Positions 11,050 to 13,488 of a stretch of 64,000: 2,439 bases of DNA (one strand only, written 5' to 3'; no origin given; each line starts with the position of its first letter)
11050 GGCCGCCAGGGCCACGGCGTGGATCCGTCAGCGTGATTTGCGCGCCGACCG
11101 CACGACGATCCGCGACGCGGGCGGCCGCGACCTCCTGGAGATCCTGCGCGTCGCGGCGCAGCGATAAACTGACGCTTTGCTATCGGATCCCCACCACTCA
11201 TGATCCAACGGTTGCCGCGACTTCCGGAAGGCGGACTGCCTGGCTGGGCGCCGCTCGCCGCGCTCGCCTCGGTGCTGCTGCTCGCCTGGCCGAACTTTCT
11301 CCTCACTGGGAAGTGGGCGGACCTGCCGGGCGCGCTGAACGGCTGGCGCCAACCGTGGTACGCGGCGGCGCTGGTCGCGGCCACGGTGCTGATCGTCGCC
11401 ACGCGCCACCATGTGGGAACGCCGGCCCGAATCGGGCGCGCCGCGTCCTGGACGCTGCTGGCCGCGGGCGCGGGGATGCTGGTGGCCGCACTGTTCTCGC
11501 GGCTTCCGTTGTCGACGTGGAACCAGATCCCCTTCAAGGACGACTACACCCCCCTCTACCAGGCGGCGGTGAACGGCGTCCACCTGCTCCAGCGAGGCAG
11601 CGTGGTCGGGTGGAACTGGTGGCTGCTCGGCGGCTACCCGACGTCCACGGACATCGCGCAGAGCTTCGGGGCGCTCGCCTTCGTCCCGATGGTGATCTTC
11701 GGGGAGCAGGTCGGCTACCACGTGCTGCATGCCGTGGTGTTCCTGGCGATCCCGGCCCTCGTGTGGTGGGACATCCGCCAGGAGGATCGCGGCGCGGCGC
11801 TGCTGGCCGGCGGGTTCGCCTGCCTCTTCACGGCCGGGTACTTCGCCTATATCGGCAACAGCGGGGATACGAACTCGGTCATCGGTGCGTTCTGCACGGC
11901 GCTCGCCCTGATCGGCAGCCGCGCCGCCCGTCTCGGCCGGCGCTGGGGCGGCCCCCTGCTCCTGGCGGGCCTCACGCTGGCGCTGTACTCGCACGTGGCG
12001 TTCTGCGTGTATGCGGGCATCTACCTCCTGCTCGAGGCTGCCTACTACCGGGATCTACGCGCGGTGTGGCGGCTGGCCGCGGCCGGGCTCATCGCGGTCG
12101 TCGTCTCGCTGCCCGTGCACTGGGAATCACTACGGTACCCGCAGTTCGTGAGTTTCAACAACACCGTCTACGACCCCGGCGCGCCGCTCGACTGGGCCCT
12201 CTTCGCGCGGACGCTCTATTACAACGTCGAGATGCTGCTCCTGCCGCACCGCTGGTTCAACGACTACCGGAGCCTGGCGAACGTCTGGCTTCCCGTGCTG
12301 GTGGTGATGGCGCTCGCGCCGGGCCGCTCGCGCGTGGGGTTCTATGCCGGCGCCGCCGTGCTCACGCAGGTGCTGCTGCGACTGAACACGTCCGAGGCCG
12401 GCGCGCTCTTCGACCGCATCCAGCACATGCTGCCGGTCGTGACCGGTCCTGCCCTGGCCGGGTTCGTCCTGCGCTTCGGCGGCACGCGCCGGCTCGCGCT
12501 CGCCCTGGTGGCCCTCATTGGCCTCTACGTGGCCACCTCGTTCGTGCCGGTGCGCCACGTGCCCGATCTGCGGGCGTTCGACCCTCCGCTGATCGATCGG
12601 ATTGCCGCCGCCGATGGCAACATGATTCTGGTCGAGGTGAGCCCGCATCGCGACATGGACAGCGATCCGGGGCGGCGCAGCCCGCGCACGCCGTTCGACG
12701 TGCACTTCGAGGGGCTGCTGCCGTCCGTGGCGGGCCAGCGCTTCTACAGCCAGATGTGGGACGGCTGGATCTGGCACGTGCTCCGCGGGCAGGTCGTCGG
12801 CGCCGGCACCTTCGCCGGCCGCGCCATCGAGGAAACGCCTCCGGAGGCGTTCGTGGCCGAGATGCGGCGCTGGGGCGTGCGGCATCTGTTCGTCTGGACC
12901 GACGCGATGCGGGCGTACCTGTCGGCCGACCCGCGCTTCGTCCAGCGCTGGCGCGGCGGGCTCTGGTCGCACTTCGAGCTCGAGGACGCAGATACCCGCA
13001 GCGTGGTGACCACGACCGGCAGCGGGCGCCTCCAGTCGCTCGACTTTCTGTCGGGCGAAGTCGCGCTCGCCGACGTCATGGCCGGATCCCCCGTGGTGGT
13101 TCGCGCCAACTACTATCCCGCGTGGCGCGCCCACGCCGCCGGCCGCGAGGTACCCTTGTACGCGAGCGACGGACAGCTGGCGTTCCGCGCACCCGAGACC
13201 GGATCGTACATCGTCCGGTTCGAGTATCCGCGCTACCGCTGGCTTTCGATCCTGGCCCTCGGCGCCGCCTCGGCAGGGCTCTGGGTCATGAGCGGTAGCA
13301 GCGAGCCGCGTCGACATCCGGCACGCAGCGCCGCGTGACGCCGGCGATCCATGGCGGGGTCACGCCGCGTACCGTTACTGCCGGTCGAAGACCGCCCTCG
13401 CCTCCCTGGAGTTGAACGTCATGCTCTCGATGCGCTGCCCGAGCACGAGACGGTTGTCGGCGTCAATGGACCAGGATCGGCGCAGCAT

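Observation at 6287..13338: Four-gene envelope glycosylation-type cluster: GT2::methyltransferase fusion followed by three consecutive giant GT-C-like membrane proteins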

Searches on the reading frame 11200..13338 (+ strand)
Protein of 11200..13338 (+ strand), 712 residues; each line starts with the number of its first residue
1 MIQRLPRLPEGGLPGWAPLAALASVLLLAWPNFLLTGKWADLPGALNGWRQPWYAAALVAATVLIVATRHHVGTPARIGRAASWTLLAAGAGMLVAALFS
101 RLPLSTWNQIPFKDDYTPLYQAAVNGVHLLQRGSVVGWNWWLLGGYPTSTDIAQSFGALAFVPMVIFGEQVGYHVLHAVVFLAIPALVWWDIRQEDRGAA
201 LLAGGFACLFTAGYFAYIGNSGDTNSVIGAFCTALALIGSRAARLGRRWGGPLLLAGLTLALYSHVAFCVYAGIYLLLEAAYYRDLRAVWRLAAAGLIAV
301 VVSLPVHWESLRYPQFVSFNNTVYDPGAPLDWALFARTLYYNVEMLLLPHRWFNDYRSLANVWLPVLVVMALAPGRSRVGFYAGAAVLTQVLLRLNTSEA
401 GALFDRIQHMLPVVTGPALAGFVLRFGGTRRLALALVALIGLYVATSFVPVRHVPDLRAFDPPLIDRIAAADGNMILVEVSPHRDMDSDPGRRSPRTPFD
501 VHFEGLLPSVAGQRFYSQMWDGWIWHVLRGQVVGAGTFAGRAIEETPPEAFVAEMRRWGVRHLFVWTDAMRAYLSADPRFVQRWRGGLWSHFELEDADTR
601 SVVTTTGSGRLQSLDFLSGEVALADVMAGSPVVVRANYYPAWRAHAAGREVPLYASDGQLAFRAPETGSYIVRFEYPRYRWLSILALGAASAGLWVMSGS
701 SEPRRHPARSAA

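Call 7: search_protein_families(library=pfam, proteins=[window:11200-13338:+], max_evalue=0.1)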
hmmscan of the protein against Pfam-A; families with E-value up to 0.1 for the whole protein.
window:11200-13338:+ (712 aa): 0 families

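Call 8: search_protein_families(library=ncbifam, proteins=[window:11200-13338:+], max_evalue=0.1)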
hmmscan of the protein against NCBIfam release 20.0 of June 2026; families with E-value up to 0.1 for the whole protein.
window:11200-13338:+ (712 aa): 0 families

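Call 17: find_homologous_proteins(query=window:11200-13338:+)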
Query window:11200-13338:+ (712 aa): 369 proteins with E <= 0.001 among 8000 candidates; the best 120 are listed.
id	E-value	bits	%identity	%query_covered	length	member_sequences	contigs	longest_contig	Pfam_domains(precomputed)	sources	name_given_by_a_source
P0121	0.0e+0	1606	100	99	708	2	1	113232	-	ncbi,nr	ncbi:MAG TPA: hypothetical protein VD833_19675 [Vicinamibacterales bacterium]|nr:hypothetical protei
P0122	0.0e+0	1328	84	93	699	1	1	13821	-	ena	-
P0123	0.0e+0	1294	82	95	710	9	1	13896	-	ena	-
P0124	0.0e+0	1290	80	98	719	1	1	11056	-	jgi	jgi:hypothetical protein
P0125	0.0e+0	1286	81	98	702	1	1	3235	-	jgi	jgi:hypothetical protein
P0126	0.0e+0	1283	80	98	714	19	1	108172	-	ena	-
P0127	0.0e+0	1279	79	99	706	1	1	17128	-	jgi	jgi:hypothetical protein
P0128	0.0e+0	1272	78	98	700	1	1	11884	-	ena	-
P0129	0.0e+0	1262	80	96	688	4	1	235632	-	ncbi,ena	-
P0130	0.0e+0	1259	81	95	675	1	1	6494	-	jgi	jgi:hypothetical protein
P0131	0.0e+0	1256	78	98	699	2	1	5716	-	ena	-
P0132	0.0e+0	1249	79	96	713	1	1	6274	-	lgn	-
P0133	0.0e+0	1248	79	96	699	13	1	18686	-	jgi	jgi:hypothetical protein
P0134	0.0e+0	1246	77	98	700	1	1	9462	-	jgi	jgi:hypothetical protein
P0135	0.0e+0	1245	78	96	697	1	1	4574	-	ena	-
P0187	0.0e+0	1095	68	97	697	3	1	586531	-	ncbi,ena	-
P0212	0.0e+0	1052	68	95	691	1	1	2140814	-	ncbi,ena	-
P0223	0.0e+0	1035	66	96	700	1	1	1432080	-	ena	-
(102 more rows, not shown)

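Call 24: search_solved_structures(query=A1, max_evalue=1, show_alignments=1)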
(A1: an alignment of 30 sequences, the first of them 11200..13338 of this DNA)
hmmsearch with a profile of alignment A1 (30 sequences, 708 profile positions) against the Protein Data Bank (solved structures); distinct sequences matched with E-value up to 1: 1.
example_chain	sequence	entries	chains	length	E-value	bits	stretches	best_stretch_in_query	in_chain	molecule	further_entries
6ake_A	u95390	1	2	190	0.045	15.2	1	40-138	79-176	Claudin-3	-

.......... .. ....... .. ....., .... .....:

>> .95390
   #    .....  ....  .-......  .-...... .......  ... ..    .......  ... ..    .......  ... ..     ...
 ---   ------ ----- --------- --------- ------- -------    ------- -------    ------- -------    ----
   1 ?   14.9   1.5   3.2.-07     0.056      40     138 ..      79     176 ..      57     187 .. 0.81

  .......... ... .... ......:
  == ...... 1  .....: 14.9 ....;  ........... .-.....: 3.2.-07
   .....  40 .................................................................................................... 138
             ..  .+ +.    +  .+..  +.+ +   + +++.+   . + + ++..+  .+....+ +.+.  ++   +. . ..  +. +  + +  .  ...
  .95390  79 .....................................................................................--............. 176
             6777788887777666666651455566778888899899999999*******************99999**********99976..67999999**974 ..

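Call 31: predict_structure(alignment_id=A1)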
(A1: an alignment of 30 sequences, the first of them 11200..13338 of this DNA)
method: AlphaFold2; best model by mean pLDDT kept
length: 712 residues; sequences in the alignment: 30
mean_pLDDT: 77.8   pTM: 0.81
mean pLDDT of the five models: 77.8, 77.3, 76.6, 75.8, 75.3
residues with pLDDT >= 90: 283; 70-90: 229; 50-70: 96; < 50: 104
segments of 3 or more residues with pLDDT < 50: 1-11, 139-147, 218-222, 317-327, 350-354, 399-402, 482-498, 500-502, 504-513, 518-531, 705-712
pLDDT, mean of each block of 10 residues (from residue 1): 37 82 90 64 56 89 95 91 93 92 89 69 78 60 46 69 92 91 93 92 93 69 69 94 94 95 83 94 94 95 82 53 44 64 56 56 92 91 94 64 66 88 94 94 82 77 81 72 38 40 45 48 33 64 85 87 87 94 90 89 92 77 96 82 89 86 96 86 92 92 48 37
secondary structure, 60 per line:
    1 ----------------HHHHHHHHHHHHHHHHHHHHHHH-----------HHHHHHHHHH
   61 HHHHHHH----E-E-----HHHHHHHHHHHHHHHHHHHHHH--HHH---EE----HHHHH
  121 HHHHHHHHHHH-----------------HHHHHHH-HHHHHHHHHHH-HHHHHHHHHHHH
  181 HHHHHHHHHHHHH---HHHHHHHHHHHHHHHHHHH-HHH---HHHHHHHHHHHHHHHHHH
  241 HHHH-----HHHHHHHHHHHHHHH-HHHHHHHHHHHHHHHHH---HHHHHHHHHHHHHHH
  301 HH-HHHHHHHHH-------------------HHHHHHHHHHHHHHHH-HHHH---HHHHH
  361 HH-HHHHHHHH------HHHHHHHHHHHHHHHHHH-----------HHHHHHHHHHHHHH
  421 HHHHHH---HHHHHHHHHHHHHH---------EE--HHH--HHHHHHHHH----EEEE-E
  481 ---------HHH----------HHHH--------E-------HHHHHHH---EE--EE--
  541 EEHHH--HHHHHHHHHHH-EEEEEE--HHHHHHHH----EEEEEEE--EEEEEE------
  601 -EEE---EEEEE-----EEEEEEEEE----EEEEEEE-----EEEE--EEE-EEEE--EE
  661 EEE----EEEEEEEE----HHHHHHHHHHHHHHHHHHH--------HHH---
elements in order (helices of 4 or more, strands of 3 or more residues): H17-39 H51-67 H80-101 H116-131 H149-155 H157-167 H169-193 H197-215 H223-244 H250-264 H266-282 H286-302 H304-312 H332-347 H349-352 H356-362 H364-371 H378-395 H407-426 H430-443 H462-470 E475-478 H503-506 H523-529 H548-558 E560-565 H568-575 E580-586 E589-594 E602-604 E608-612 E618-626 E631-637 E643-646 E649-651 E653-656 E659-663 E668-675 H680-698

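Call 46: find_encoding_contigs(protein=P0212, flank=9000, max_places=1)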
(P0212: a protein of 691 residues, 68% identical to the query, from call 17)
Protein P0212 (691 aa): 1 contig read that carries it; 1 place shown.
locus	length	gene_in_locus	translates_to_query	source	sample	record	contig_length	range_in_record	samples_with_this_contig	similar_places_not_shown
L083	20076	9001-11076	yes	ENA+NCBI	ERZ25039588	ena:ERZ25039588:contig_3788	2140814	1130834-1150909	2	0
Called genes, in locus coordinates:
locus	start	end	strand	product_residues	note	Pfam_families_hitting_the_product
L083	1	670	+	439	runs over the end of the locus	PF07730:HisKA_3, PF13581:HATPase_c_2 (faint), PF02518:HATPase_c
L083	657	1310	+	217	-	PF00072:Response_reg, PF13384:HTH_23 (faint), PF00196:GerE, PF08281:Sigma70_r4_2, PF13518:HTH_28 (faint)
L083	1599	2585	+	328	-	-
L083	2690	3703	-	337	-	PF00753:Lactamase_B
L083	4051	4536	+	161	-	-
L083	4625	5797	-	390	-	PF08240:ADH_N, PF00107:ADH_zinc_N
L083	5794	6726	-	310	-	PF14087:DUF4267 (faint), PF10604:Polyketide_cyc2, PF03364:Polyketide_cyc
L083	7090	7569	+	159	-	PF04306:DUF456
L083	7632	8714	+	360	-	-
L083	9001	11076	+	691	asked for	-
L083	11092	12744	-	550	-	-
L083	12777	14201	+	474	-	PF05199:GMC_oxred_C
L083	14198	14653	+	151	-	-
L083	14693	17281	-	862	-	PF00933:Glyco_hydro_3, PF01915:Glyco_hydro_3_C, PF07691:PA14, PF14310:Fn3-like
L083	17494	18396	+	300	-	PF00248:Aldo_ket_red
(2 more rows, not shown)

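Call 47: find_encoding_contigs(protein=P0223, flank=9000, max_places=1)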
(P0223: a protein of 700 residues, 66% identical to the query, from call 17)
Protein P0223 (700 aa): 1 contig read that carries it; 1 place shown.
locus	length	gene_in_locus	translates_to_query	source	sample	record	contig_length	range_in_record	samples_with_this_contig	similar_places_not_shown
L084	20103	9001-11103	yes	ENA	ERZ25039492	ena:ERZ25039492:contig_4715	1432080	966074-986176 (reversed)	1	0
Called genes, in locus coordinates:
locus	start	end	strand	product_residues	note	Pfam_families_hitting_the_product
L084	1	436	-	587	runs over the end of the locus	PF05960:DUF885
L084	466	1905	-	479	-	PF05195:AMP_N, PF00557:Peptidase_M24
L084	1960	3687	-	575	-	PF00069:Pkinase, PF01636:APH (faint), PF07714:PK_Tyr_Ser-Thr, PF06293:Kdo (faint), PF00069:Pkinase, PF07714:PK_Tyr_Ser-Thr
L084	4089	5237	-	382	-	PF05222:AlaDh_PNT_N, PF01262:AlaDh_PNT_C, PF02826:2-Hacid_dh_C (faint), PF07992:Pyr_redox_2 (faint)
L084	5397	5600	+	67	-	PF02597:ThiS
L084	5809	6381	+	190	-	PF05690:ThiG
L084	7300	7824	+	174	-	-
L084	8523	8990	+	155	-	PF01266:DAO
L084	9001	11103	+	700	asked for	-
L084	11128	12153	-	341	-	PF11138:DUF2911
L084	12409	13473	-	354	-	PF00375:SDF (weak), PF04321:RmlD_sub_bind (faint)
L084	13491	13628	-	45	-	PF00375:SDF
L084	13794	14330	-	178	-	PF00375:SDF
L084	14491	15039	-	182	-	PF01041:DegT_DnrJ_EryC1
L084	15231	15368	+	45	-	-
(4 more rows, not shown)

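Call 48: find_encoding_contigs(protein=P0187, flank=9000, max_places=1)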
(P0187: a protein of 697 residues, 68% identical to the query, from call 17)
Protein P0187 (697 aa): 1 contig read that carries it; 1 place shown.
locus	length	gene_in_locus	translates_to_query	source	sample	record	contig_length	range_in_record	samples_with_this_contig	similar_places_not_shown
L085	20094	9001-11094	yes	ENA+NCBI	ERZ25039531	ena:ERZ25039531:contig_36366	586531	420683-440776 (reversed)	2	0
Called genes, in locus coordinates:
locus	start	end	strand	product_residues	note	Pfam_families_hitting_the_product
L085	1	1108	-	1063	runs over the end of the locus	PF00873:ACR_tran, PF03176:MMPL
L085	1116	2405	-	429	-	PF25917:BSH_RND, PF25973:BSH_CzcB (faint), PF25876:HH_MFP_RND, PF25944:Beta-barrel_RND, PF25954:Beta-barrel_RND_2, PF25967:RND-MFP_C, PF25989:YknX_C (weak)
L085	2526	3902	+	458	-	PF07730:HisKA_3, PF02518:HATPase_c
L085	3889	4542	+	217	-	PF00072:Response_reg, PF00196:GerE, PF08281:Sigma70_r4_2 (faint)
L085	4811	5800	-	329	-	PF00753:Lactamase_B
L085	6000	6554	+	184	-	PF00226:DnaJ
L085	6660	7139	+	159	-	PF04306:DUF456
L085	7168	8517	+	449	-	-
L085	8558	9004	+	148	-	-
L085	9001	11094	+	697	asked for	-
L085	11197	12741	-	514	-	-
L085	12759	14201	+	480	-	PF05199:GMC_oxred_C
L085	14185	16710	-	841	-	PF00933:Glyco_hydro_3, PF01915:Glyco_hydro_3_C, PF07691:PA14, PF14310:Fn3-like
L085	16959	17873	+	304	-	PF00248:Aldo_ket_red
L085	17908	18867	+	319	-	PF02915:Rubrerythrin, PF01988:VIT1 (weak)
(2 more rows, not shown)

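Call 87: search_protein_families(library=pfam, alignment_id=A1, max_evalue=0.01)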
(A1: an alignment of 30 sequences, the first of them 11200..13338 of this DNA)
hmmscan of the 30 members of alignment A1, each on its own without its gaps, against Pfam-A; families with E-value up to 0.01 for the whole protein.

A. member 1, window:11200-13338:+ (712 aa): 0 families

B. families by the number of members that match (of 30 scanned): 0 families
